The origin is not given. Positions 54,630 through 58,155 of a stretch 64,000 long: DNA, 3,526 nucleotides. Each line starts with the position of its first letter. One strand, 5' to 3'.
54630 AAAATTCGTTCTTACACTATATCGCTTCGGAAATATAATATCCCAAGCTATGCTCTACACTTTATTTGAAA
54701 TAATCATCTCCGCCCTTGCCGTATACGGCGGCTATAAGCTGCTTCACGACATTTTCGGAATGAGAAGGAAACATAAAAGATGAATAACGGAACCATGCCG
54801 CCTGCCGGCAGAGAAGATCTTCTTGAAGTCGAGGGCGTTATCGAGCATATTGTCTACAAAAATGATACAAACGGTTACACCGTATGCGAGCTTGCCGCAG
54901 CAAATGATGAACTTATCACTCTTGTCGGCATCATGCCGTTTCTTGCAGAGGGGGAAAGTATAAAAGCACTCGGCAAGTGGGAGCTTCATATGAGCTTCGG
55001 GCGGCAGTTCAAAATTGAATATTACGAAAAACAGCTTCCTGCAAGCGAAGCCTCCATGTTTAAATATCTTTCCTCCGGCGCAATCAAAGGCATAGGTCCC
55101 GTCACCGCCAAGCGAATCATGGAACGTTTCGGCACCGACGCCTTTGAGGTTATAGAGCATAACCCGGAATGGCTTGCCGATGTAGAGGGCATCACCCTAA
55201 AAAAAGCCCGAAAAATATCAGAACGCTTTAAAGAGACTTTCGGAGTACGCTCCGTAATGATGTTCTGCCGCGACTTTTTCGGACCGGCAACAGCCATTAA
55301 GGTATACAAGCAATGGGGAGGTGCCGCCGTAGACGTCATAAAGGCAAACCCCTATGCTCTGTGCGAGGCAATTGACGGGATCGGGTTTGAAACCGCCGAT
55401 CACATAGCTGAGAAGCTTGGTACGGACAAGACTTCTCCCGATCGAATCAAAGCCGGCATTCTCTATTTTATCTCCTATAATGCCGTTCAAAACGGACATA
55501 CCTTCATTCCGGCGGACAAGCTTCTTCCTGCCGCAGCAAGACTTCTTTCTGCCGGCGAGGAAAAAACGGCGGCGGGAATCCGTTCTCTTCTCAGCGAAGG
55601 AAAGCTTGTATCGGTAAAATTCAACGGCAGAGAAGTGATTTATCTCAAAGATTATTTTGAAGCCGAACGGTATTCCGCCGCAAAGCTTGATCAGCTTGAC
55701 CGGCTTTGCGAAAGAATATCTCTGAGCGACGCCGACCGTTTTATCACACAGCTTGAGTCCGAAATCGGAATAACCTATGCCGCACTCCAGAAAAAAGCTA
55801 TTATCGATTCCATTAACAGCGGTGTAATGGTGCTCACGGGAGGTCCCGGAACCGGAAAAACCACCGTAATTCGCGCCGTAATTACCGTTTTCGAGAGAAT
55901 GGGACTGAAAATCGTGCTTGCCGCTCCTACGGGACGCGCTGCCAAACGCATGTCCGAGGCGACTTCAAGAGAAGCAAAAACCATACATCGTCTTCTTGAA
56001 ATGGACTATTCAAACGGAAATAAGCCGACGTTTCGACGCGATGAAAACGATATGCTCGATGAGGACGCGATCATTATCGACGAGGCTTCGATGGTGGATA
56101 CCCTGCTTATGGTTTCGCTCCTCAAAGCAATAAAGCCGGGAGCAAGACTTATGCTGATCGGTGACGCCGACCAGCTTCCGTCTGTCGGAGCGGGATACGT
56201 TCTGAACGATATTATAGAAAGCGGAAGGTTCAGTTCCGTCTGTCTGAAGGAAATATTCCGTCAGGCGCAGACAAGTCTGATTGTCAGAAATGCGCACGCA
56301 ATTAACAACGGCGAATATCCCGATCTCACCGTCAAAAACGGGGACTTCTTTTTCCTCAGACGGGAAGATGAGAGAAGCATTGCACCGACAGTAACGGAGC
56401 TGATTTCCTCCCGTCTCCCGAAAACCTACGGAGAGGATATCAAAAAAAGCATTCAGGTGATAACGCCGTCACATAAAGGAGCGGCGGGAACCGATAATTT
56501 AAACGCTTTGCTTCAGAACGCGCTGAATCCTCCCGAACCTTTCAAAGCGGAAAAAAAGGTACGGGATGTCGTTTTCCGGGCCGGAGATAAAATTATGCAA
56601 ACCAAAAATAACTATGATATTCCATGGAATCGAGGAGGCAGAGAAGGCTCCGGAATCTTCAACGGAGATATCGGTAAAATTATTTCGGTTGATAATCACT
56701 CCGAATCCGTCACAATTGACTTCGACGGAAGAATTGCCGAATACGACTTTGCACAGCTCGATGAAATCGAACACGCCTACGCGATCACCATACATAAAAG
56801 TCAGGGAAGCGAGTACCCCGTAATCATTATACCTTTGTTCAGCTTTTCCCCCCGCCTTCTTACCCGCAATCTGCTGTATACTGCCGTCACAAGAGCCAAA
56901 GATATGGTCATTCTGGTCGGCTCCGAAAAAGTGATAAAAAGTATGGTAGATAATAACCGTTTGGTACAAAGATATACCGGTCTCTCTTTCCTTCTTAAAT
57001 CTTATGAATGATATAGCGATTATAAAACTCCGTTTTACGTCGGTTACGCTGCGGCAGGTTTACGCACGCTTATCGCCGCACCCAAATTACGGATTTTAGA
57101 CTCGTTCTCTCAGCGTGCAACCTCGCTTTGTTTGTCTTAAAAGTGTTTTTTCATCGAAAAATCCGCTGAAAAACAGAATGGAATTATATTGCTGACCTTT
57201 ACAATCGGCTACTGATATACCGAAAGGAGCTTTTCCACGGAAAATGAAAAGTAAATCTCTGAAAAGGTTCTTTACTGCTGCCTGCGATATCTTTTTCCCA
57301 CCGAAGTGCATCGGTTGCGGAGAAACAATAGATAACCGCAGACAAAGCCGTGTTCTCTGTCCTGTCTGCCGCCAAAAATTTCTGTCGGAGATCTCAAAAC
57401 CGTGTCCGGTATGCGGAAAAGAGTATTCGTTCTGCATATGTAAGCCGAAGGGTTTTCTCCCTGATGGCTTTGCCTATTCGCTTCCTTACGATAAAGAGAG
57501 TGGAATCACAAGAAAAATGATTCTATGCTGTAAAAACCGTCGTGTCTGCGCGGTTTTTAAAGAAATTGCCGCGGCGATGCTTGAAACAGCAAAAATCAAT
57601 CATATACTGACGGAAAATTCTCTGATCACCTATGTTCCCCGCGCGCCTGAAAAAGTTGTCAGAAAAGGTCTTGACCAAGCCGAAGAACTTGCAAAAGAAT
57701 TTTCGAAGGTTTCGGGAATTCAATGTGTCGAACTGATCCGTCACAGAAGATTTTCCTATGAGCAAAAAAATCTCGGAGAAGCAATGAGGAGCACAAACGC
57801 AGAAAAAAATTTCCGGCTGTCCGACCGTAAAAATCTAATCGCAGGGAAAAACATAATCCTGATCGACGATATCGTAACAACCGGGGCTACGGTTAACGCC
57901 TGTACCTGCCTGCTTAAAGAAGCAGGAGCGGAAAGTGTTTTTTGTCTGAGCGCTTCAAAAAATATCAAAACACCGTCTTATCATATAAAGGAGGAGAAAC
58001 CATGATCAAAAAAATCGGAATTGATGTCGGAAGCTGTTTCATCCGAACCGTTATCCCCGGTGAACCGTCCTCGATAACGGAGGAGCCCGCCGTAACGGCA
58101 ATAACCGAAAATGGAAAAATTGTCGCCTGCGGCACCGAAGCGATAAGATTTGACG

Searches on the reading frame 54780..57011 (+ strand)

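Call 8: search_protein_families(library=padloc, proteins=[window:54780-57011:+], max_evalue=0.001)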
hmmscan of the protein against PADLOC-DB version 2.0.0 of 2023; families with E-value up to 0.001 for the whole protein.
window:54780-57011:+ (743 aa): 21 families
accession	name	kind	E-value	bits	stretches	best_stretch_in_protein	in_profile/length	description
PDLC01734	typeIV_RecD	-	1.3e-86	289.5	1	177-722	168-724/763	RecD_0_IVD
PDLC05066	PDC-S68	-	3.2e-61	205.6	2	187-480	404-732/1202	-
PDLC05065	PDC-S68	-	1.6e-58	196.4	2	215-481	476-757/1221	-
PDLC01148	RecD_like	-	4e-58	195.3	1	184-717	168-683/719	RecD/Tra ATPase fused to N-terminal HHH domain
PDLC05064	PDC-S68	-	5.7e-58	194.6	2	265-480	609-835/1273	-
PDLC04475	PDC-M16A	-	1.7e-31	107.5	2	341-648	26-342/721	-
PDLC04476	PDC-M16A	-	7.9e-30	101.9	3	347-439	25-128/691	-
PDLC04472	PDC-M16A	-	1.1e-28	98.2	3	341-440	234-345/930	-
PDLC05035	PDC-S53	-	3e-24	83.1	2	333-648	494-767/900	-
PDLC04474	PDC-M16A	-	1.5e-17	61.4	1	341-654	230-551/917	-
PDLC04140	mad8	-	1.4e-06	26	1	329-445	6-101/314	mads_8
PDLC03924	MkoC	-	2.1e-06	24.1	0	670-725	892-953/1136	-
PDLC03802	RTasHel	-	5.8e-06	23.4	0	337-399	9-73/675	DRT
PDLC00123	GajB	-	1.1e-05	22.2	0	336-368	8-37/540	UrvD helicase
PDLC01087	C3a187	-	1.8e-05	21.8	1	667-713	499-542/559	NERD+UvrD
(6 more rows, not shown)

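Call 9: search_protein_families(library=pfam, proteins=[window:54780-57011:+], max_evalue=0.00001)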
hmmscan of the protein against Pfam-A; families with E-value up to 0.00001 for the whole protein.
window:54780-57011:+ (743 aa): 10 families
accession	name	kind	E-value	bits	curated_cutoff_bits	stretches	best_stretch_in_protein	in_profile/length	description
PF13245.12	AAA_19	-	3.4e-45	153.9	25.1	1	337-470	1-133/134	AAA domain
PF13604.12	AAA_30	-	7.7e-43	146.9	27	1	333-514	2-174/191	AAA domain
PF14490.11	HHH_RecD2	-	8.4e-37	125.4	27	1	153-242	2-92/92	ATP-dependent RecD2 DNA helicase HHH domain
PF23139.1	OB_YrrC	-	4.7e-23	81.3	27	1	16-87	3-76/76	ATP-dependent DNA helicase YrrC, OB-fold domain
PF18335.7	SH3_13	-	6.2e-23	80.8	41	1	574-648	1-65/65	ATP-dependent RecD-like DNA helicase SH3 domain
PF13538.12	UvrD_C_2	-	3.2e-18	65.7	27.4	1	665-713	1-52/52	UvrD-like helicase C-terminal domain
PF14520.12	HHH_5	-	2.2e-10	41.3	27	1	102-151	7-56/57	Helix-hairpin-helix domain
PF01443.25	Viral_helicase1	-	5.9e-10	39.8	21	0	351-504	2-138/228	Viral superfamily 1 RNA helicase core domain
PF13086.12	AAA_11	-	2.4e-09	37.8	27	0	337-394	6-71/257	AAA domain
PF00633.29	HHH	-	3.6e-07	30.1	24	0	124-146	5-27/30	Helix-hairpin-helix motif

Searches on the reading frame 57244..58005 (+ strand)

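Call 81: search_protein_families(library=padloc, proteins=[window:57244-58005:+], max_evalue=0.00001)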
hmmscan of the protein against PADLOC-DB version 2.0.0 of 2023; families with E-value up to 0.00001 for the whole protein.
window:57244-58005:+ (253 aa): 2 families
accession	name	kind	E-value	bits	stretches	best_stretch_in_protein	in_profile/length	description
PDLC03962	ShosT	-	5.8e-14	50.5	1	104-247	64-215/237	-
PDLC03928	PsyrT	-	8.3e-12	42.2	1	108-240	558-684/689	-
